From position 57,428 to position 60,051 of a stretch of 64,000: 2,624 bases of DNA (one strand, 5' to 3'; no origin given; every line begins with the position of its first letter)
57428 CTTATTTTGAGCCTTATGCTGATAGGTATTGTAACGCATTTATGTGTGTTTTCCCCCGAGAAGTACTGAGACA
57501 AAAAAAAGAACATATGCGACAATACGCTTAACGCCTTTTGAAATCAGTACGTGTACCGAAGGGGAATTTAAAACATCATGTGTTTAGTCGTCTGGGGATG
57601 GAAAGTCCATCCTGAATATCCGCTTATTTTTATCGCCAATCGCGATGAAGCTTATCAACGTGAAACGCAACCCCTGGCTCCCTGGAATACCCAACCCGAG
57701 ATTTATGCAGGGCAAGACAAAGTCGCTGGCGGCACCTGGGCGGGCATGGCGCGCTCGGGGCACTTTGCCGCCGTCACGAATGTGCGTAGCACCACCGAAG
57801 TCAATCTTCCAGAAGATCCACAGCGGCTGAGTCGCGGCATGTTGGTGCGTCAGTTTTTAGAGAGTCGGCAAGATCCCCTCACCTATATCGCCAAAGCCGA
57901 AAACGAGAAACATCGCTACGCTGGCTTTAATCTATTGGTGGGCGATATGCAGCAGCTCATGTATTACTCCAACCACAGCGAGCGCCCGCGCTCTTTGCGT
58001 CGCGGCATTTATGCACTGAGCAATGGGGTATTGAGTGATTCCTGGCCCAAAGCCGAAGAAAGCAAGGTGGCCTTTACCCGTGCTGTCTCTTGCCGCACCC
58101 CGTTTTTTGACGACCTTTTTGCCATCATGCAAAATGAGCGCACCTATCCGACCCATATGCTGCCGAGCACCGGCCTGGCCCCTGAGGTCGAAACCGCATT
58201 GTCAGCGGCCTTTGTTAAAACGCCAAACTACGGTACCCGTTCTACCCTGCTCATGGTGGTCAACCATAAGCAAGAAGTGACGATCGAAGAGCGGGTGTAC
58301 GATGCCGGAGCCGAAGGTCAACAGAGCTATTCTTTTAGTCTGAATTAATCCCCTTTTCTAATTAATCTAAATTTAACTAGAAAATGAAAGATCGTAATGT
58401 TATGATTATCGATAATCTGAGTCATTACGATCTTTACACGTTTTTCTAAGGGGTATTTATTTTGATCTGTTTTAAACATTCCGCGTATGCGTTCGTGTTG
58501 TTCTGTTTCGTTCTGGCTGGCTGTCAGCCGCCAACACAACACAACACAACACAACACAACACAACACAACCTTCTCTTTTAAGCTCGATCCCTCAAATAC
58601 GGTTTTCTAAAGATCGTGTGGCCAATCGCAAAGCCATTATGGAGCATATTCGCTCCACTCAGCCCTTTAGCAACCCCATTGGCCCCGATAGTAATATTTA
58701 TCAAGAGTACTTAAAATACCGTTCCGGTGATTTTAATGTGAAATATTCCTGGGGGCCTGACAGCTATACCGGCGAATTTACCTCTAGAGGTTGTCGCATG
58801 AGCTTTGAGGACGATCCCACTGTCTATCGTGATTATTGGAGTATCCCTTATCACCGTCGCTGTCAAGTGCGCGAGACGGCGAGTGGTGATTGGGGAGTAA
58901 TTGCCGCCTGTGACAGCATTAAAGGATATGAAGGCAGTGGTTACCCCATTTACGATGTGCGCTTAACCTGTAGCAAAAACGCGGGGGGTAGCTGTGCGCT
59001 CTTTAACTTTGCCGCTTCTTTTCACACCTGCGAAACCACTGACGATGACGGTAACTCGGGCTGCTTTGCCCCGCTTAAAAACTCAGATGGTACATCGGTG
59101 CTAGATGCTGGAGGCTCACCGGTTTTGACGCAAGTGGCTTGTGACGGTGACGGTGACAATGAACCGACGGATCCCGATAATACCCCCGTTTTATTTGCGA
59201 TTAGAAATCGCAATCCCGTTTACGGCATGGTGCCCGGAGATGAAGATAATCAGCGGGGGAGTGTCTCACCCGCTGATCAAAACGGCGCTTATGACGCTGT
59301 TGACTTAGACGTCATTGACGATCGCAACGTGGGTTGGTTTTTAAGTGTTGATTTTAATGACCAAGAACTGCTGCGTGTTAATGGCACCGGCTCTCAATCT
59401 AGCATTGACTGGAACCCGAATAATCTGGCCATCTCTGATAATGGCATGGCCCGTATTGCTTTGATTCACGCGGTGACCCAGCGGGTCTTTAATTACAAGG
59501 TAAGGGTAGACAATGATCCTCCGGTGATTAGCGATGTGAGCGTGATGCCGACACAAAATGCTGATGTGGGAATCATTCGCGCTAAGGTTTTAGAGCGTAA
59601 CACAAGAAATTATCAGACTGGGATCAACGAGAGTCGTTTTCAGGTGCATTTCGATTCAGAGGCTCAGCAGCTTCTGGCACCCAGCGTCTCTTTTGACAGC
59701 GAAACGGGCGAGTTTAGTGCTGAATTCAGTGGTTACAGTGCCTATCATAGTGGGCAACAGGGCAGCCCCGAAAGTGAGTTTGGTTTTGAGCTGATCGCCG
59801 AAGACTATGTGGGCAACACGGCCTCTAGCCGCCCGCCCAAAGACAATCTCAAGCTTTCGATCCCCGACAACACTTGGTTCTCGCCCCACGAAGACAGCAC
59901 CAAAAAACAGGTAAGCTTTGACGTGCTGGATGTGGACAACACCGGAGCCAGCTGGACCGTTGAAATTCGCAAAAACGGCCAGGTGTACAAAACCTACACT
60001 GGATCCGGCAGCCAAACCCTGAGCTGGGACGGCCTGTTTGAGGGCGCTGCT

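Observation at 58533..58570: AACAC pentanucleotide microsatellite in-frame just after the lipobox cysteine, a candidate phase-variation switch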

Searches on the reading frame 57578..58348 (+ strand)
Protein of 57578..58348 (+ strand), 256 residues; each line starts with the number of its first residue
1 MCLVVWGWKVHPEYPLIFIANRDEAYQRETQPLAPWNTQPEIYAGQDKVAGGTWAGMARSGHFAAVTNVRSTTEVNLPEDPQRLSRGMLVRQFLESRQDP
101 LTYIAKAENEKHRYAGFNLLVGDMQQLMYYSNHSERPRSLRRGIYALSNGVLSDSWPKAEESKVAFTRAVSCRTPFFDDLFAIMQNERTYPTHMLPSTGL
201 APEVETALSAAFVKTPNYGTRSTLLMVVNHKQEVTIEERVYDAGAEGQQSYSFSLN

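Call 4: search_protein_families(library=pfam, proteins=[window:57578-58348:+], max_evalue=0.01)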
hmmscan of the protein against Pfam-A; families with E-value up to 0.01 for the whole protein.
window:57578-58348:+ (256 aa): 2 families
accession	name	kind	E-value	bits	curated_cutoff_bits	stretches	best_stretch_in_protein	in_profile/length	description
PF05742.17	TANGO2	-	6.9e-66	223.5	22.6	1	1-242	1-256/257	Transport and Golgi organisation 2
PF03859.21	CG-1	-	0.0045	17.1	23.5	1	73-149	26-103/116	CG-1 domain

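Call 8: find_encoding_contigs(protein=window:57578-58348:+, flank=6000, max_places=10)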
Protein window:57578-58348:+ (256 aa): no gene with exactly this product is on record in the collection.

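Call 12: find_related_loci(query=window:57578-58348:+, collection=genome_contigs, flank=10000)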
Query window:57578-58348:+ (256 aa) in genome_contigs; peptide patterns used: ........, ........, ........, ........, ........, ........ (x = any residue, [..] = any of these).
119 stretches matched a pattern; 2 encode a relative of the query (tblastn E <= 1e-3); 2 distinct loci.
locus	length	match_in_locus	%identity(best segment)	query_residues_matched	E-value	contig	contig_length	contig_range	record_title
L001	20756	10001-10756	78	1-255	1e-134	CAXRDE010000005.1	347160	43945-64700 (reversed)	MAG: Candidatus Sericytochromatia bacterium isolate CJ05B_2.89 genome assembly, contig: k141_855289, whole genome shotgu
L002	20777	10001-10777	57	1-256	7e-97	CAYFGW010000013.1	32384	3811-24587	MAG TPA_asm: uncultured Candidatus Sericytochromatia bacterium isolate ERP003628_co1_38 genome assembly, contig: NODE_41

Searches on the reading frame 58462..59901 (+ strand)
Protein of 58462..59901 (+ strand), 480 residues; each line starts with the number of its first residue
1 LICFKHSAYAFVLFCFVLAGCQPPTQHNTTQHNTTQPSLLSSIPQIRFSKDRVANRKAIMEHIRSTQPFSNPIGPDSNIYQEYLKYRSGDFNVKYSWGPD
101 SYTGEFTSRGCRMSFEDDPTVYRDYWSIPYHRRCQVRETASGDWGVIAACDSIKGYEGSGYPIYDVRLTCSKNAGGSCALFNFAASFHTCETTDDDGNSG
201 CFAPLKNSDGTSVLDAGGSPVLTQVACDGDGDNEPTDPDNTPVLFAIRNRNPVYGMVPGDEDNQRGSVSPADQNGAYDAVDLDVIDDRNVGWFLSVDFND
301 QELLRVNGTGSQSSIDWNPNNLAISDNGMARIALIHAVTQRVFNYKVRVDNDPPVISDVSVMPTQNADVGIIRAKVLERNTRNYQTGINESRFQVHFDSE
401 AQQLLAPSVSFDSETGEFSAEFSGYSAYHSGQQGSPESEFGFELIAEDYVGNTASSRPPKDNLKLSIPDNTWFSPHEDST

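Call 41: find_related_loci(query=window:58462-59901:+, collection=metagenome_contigs, flank=6000)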
Query window:58462-59901:+ (480 aa) in metagenome_contigs; peptide patterns used: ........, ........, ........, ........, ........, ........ (x = any residue, [..] = any of these).
600 stretches matched a pattern, but none encodes a relative of the query by tblastn (E <= 1e-3).
